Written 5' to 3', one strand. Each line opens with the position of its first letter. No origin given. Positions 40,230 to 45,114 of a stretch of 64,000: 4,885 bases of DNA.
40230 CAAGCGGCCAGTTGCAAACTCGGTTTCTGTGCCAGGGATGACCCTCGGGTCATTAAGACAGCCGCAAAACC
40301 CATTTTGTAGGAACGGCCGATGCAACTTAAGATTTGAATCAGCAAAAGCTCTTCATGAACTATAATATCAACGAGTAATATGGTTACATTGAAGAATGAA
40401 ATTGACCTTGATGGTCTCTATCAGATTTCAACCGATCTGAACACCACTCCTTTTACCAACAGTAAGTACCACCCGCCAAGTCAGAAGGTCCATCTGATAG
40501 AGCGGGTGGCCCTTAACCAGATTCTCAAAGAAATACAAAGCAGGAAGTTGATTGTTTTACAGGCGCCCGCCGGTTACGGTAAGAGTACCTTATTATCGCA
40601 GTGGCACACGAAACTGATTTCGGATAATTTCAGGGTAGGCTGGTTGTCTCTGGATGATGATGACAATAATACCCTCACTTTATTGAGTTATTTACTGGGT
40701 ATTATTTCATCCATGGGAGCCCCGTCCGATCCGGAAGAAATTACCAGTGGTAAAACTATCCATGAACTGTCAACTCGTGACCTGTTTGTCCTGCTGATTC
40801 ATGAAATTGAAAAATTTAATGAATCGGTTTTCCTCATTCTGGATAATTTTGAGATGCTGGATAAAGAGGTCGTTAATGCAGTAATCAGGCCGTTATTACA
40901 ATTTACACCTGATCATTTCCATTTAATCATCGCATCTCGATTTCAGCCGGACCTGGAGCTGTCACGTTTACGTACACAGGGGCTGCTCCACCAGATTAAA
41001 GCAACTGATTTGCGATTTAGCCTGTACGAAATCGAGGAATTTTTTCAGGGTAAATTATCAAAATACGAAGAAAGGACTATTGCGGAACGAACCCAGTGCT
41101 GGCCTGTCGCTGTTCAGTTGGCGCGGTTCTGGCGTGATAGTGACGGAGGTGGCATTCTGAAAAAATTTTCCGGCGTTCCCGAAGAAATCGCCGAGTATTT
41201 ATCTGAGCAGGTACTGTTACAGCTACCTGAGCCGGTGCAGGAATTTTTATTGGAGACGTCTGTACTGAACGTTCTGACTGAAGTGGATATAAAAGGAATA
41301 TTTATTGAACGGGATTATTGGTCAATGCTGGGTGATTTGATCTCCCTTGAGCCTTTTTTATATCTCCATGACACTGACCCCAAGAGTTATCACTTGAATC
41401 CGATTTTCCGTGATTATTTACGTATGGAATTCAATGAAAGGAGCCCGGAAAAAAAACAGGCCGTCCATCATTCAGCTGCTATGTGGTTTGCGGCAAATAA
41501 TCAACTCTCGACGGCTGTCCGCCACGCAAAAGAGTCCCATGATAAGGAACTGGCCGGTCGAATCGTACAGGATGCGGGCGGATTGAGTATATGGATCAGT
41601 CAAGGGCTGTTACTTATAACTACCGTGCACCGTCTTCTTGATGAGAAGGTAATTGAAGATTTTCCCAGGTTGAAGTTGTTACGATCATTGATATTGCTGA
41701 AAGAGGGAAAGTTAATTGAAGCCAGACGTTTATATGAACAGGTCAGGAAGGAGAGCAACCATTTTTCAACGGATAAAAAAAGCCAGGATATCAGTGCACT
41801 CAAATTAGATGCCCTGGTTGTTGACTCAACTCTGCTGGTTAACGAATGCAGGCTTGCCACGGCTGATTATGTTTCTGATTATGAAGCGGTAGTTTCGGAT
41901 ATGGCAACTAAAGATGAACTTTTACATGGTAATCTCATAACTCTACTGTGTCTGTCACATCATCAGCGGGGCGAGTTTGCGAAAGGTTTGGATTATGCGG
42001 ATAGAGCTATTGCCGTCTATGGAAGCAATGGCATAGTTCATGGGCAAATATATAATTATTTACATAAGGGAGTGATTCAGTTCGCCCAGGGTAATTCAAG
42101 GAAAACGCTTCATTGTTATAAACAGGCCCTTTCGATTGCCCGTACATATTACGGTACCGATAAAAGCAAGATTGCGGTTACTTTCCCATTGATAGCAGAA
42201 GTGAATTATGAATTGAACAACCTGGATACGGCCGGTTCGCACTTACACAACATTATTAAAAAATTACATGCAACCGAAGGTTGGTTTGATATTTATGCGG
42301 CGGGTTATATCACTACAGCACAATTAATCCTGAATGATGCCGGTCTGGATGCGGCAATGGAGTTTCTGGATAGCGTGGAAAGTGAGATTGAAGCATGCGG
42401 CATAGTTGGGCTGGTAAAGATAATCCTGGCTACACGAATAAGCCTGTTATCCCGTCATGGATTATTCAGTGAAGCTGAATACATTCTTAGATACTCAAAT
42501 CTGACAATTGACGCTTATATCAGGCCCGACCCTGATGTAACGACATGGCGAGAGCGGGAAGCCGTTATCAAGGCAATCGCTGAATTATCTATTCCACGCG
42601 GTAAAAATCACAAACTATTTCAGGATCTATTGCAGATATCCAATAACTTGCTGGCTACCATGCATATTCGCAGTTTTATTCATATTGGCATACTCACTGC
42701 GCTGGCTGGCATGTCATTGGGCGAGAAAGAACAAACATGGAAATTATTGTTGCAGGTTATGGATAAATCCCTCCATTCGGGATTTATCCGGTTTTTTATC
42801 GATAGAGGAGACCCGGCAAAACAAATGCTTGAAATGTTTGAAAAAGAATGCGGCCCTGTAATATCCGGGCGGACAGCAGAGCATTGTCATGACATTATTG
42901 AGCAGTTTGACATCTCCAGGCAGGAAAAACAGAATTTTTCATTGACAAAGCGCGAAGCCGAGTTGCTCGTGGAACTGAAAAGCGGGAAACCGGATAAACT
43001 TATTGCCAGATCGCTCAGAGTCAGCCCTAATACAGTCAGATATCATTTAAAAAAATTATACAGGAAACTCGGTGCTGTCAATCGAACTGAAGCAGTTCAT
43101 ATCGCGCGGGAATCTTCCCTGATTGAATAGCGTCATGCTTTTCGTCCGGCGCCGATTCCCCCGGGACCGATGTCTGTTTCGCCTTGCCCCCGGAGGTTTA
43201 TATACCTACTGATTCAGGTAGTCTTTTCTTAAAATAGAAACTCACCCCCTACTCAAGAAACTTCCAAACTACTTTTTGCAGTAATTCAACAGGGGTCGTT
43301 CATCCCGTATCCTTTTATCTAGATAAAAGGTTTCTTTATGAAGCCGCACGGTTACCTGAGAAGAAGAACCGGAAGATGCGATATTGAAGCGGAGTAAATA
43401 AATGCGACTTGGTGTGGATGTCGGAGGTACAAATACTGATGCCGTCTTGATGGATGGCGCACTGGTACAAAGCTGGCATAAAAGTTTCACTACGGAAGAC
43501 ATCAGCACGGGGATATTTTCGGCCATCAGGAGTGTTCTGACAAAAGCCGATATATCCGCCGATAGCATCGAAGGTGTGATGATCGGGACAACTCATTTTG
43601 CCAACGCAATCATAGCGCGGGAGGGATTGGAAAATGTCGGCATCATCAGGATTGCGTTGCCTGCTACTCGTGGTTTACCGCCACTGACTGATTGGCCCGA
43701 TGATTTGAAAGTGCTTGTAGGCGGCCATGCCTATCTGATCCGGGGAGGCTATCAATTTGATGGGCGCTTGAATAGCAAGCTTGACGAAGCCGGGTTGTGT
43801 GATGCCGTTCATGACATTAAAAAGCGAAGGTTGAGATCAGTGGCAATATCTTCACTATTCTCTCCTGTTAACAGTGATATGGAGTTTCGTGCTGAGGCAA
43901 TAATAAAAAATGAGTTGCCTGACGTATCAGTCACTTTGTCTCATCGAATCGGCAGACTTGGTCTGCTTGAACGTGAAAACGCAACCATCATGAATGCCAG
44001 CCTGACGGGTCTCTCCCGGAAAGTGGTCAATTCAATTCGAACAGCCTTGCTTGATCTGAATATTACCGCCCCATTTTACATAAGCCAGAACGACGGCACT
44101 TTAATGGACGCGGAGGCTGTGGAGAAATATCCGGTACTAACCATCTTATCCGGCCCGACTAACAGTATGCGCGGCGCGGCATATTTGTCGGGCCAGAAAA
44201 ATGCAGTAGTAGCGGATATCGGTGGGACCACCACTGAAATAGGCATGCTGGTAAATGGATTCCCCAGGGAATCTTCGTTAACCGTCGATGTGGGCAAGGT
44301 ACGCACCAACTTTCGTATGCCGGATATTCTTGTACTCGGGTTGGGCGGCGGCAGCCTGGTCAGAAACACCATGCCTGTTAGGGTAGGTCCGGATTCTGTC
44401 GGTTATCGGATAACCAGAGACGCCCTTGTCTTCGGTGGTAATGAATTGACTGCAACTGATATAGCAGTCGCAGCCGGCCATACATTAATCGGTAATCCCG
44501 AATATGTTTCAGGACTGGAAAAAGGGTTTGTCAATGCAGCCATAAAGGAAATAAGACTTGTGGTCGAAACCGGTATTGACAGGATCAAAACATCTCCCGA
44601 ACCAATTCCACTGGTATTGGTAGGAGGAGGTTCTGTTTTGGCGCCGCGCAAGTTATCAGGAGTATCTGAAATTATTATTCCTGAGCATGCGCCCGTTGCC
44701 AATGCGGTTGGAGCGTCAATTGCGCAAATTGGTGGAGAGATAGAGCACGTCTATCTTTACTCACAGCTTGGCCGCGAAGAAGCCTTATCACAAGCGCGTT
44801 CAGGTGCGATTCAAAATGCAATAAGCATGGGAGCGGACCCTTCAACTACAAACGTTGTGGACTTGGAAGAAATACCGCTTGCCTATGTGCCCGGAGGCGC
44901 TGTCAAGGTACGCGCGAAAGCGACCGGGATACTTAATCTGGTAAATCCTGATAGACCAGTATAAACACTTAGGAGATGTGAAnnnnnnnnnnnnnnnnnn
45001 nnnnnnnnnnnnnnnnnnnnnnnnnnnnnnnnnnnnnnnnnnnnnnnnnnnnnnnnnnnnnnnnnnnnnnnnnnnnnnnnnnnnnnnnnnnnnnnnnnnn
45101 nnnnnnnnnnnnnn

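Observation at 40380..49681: Candidate uncharacterised uptake and catabolic locus: LAL-type regulator, HyuA-like hydantoinase-family protein, TonB-dependent receptor, CodB-like NCS1 permease, DUF917 protein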

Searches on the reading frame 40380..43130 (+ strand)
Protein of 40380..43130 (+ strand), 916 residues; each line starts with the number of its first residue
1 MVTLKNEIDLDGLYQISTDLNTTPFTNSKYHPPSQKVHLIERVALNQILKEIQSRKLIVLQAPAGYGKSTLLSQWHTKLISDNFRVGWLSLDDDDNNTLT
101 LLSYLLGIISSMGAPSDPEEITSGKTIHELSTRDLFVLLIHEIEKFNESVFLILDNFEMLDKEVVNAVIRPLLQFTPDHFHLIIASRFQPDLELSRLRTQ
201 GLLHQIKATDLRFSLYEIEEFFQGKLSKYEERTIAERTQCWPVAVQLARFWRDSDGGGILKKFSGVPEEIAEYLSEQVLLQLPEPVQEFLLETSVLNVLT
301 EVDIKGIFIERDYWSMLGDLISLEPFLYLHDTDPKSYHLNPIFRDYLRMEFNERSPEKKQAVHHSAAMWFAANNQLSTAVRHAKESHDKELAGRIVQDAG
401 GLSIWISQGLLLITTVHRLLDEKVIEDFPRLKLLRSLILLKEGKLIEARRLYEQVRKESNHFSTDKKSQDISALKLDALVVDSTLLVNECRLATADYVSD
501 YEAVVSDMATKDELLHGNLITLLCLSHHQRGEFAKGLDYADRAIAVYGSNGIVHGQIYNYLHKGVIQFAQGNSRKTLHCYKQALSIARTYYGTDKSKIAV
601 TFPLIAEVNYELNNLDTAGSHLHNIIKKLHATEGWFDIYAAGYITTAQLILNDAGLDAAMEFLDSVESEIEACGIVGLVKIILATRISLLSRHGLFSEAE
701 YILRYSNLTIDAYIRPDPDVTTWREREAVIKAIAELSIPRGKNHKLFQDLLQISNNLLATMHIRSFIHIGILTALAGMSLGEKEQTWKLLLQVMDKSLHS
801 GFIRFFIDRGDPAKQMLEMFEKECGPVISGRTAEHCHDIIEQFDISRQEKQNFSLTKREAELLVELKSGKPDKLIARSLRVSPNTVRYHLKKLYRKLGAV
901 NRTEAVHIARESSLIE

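Call 3: search_protein_families(library=pfam, proteins=[window:40380-43130:+])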
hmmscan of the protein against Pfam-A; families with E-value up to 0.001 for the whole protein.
window:40380-43130:+ (916 aa): 10 families
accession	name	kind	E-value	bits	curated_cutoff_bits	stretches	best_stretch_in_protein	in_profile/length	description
PF17874.7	TPR_MalT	-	1.6e-20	74.2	45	1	521-822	42-335/336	MalT-like TPR region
PF00196.25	GerE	-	4.8e-16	58.6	23.5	1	854-909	2-57/57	Bacterial regulatory proteins, luxR family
PF13424.12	TPR_12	-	2.6e-07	31.2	30.1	1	561-618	7-64/77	Tetratricopeptide repeat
PF25199.1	nSTAND_NTPase5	-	6.4e-07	29.7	34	1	47-97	27-84/145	Novel STAND NTPase 5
PF00515.34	TPR_1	-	9.2e-06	25.7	27.8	0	560-589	4-33/34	Tetratricopeptide repeat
PF13191.12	AAA_16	-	1.6e-05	25.9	32.6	1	44-183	11-165/167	AAA ATPase domain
PF24883.2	NPHP3_N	-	1.7e-05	25.5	24.8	1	43-187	10-164/164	Nephrocystin 3, N-terminal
PF07719.23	TPR_2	-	1.7e-05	25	27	0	434-457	6-29/34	Tetratricopeptide repeat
PF13401.12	AAA_22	-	4.3e-05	24.3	27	1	54-175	4-110/130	AAA domain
PF12840.13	HTH_20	-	0.00078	19.8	27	0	875-900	24-48/51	Helix-turn-helix domain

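Call 4: search_protein_families(library=ncbifam, proteins=[window:40380-43130:+])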
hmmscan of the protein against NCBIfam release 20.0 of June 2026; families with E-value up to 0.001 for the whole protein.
window:40380-43130:+ (916 aa): 13 families
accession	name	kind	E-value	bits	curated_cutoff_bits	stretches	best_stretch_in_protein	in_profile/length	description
NF003420.0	PRK04841.1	equivalog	2e-81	274.3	537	2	27-588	4-562/903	HTH-type transcriptional regulator MalT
NF007505.1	PRK10100.1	equivalog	6.8e-13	48.8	250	1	839-911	128-201/204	biofilm master transcriptional regulator CsgD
NF047785.1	respo_reg_MadR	equivalog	4.8e-11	42.4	300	1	845-915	139-209/209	MadR family response regulator transcription factor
TIGR03020.2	EpsA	equivalog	1.3e-09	38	170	1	849-907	184-243/247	XrtB/PEP-CTERM-associated transcriptional regulator EpsA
NF007935.0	PRK10651.1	equivalog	1.9e-09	37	250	1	847-906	148-207/216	two-component system response regulator NarL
NF052445.1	RespRegMctR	equivalog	8.9e-08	31.8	300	1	847-912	137-202/205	two-component system response regulator MctR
NF007708.0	PRK10403.1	equivalog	3.2e-07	30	343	1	833-905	131-204/215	nitrate/nitrite response regulator protein NarP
TIGR03541.1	reg_near_HchA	equivalog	2.1e-06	27.4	215.6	1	847-910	164-227/232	PA1136 family autoinducer-binding transcriptional regulator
NF006900.1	PRK09390.1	equivalog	9e-06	25.4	255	1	852-909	140-197/203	response regulator FixJ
NF011896.0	PRK15369.1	equivalog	2.4e-05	24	242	1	847-914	142-209/211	two component system response regulator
NF041232.1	BagY_FevT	exception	4.7e-05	22.4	700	1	850-906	292-348/367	LuxR family transcriptional regulator BagY/FevT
NF007561.1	PRK10188.1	equivalog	5.8e-05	22.5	350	1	852-909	177-234/240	quorum-sensing transcriptional regulator SdiA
NF047402.1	TransRegVisN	equivalog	0.00057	19.2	250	1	846-911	177-242/246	transcriptional regulator VisN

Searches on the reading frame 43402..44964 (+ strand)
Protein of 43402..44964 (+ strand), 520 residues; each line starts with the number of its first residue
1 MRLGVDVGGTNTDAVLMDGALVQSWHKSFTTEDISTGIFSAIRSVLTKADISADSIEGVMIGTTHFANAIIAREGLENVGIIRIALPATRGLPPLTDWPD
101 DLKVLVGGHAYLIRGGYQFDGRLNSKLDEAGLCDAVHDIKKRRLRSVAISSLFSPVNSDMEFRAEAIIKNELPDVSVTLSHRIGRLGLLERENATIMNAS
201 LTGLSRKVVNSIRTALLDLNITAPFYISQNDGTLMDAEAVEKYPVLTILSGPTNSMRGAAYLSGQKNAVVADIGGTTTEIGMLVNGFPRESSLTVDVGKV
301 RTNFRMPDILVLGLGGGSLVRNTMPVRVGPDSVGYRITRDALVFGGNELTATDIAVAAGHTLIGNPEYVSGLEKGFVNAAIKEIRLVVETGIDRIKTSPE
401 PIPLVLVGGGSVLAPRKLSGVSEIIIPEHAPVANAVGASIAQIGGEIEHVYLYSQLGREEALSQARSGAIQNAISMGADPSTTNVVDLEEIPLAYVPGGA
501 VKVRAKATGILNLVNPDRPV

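Call 3: search_protein_families(library=pfam, proteins=[window:43402-44964:+])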
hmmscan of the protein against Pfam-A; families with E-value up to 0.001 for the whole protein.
window:43402-44964:+ (520 aa): 3 families
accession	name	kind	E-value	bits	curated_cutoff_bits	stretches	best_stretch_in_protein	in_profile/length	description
PF05378.19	Hydant_A_N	-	4.7e-33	114.8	25.2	1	2-171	1-175/176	Hydantoinase/oxoprolinase N-terminal region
PF01968.24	Hydantoinase_A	-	1.5e-32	113.4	22.9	1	191-382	1-197/291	Hydantoinase/oxoprolinase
PF01869.26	BcrAD_BadFG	-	0.00027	21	31.5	1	3-69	1-75/271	BadF/BadG/BcrA/BcrD ATPase family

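Call 4: search_protein_families(library=ncbifam, proteins=[window:43402-44964:+])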
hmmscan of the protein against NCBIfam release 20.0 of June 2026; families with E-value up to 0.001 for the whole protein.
window:43402-44964:+ (520 aa): 5 families
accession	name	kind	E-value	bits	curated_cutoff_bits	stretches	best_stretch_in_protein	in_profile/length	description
NF050156.1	CapLactmsAlpCapA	equivalog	3.9e-32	111.4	1000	2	114-360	128-379/689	caprolactamase subunit alpha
NF042975.2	AcphenoCarb_ApcC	equivalog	5.2e-17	61.3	1500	1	121-382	148-419/733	acetophenone carboxylase subunit gamma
NF042960.1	AcphenoCarb_ApcA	equivalog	2.4e-10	39.3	1250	1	218-378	219-378/658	acetophenone carboxylase subunit alpha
NF009848.0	PRK13318.1-6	equivalog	0.00032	20.2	248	0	1-61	1-62/256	type III pantothenate kinase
TIGR00241.1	CoA_E_activ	domain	0.00049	19.7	125.4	0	1-60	1-59/248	acyl-CoA dehydratase activase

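Call 14: search_solved_structures(query=window:43402-44964:+, max_evalue=0.01)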
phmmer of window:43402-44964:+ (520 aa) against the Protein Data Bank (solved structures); distinct sequences matched with E-value up to 0.01: 6.
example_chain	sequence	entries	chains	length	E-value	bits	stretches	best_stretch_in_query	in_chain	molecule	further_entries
7hk5_A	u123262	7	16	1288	2.4e-24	89.3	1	2-361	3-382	N-methylhydantoinase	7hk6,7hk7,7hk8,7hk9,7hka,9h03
6yra_A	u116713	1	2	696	6.6e-22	81.2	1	2-364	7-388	5-oxoprolinase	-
5l9w_B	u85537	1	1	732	5.1e-17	65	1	120-393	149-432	Acetophenone carboxylase gamma subunit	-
5svb_B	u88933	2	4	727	1.6e-11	47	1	132-360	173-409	Acetone carboxylase beta subunit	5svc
5l9w_b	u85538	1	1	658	3e-11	46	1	161-361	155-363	Acetophenone carboxylase alpha subunit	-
5m45_B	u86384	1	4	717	4.9e-11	45.3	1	188-360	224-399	Acetone carboxylase beta subunit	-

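Call 35: find_homologous_proteins(query=window:43402-44964:+)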
Query window:43402-44964:+ (520 aa): 8000 proteins with E <= 0.001 among 8000 candidates; the best 120 are listed.
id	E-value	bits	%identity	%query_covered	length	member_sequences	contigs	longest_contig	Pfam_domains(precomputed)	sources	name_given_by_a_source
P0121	0.0e+0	1120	100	100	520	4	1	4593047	PF01968.25,PF05378.20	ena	-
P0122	5.8e-296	1000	88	100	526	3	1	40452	PF01968.25,PF05378.20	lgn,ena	-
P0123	2.2e-281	952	85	100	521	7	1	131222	PF01968.25,PF05378.20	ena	-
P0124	8.6e-277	937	83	100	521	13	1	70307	PF01968.25,PF05378.20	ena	-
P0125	1.8e-261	886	79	98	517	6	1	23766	PF01968.25,PF05378.20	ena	-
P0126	1.1e-257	874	80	98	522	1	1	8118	PF01869.27,PF01968.25,PF05378.20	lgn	-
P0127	9.4e-257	871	78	98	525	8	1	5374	PF01869.27,PF01968.25,PF05378.20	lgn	-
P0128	1.1e-256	870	78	98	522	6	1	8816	PF01968.25,PF05378.20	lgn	-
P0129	2.1e-214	731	65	98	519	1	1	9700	PF01968.25,PF13941.13,PF05378.20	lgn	-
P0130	7.9e-207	706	64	99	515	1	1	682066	PF01869.27,PF01968.25,PF13941.13,PF05378.20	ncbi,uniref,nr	ncbi:hydantoinase/oxoprolinase family protein [Govanella unica]|uniref:Hydantoinase/oxoprolinase fam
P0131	5.5e-205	700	63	98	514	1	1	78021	PF01869.27,PF01968.25,PF13941.13,PF05378.20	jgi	jgi:N-methylhydantoinase A/oxoprolinase/acetone carboxylase beta subunit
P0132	2.9e-204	698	61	100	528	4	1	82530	PF01869.27,PF01968.25,PF05378.20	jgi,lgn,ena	-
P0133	5.1e-204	697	64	98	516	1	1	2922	PF01869.27,PF01968.25,PF05378.20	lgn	-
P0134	7.7e-204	696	64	99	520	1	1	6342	PF01869.27,PF01968.25,PF13941.13,PF05378.20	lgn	-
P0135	1.6e-203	695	62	99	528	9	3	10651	PF01869.27,PF01968.25,PF05378.20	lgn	-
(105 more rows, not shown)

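Call 77: find_encoding_contigs(protein=P0121, flank=10000, max_places=2)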
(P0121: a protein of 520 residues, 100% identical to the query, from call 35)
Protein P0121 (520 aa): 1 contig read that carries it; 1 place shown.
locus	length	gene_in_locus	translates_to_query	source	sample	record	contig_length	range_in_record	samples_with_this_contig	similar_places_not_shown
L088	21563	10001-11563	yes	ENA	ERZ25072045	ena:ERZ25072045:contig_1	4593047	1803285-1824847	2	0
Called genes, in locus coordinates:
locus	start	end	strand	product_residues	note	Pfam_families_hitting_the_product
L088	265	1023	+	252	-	-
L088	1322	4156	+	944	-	-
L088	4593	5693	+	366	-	PF01609:DDE_Tnp_1, PF13701:DDE_Tnp_1_4 (faint)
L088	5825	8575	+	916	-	PF25199:nSTAND_NTPase5 (weak), PF25873:WHD_MalT, PF13424:TPR_12 (faint), PF00515:TPR_1 (faint), PF17874:TPR_MalT, PF00196:GerE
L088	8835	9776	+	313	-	PF05598:DUF772, PF01609:DDE_Tnp_1, PF13612:DDE_Tnp_1_3, PF13359:DDE_Tnp_4, PF13751:DDE_Tnp_1_6 (weak)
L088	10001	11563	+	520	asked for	PF05378:Hydant_A_N, PF01968:Hydantoinase_A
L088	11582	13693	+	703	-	PF07715:Plug, PF00593:TonB_dep_Rec_b-barrel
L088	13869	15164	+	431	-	PF02133:Transp_cyt_pur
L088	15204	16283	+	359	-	PF06032:S-Me-THD_N, PF20906:S-Me-THD_C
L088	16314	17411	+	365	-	PF22807:TrAA12 (weak), PF23500:DUF7133, PF07995:GSDH, PF22807:TrAA12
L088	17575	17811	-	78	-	PF02597:ThiS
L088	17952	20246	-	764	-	PF01315:Ald_Xan_dh_C, PF02738:MoCoBD_1, PF20256:MoCoBD_2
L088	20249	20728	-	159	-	PF00111:Fer2 (weak), PF01799:Fer2_2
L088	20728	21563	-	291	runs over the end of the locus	PF00941:FAD_binding_5, PF03450:CO_deh_flav_C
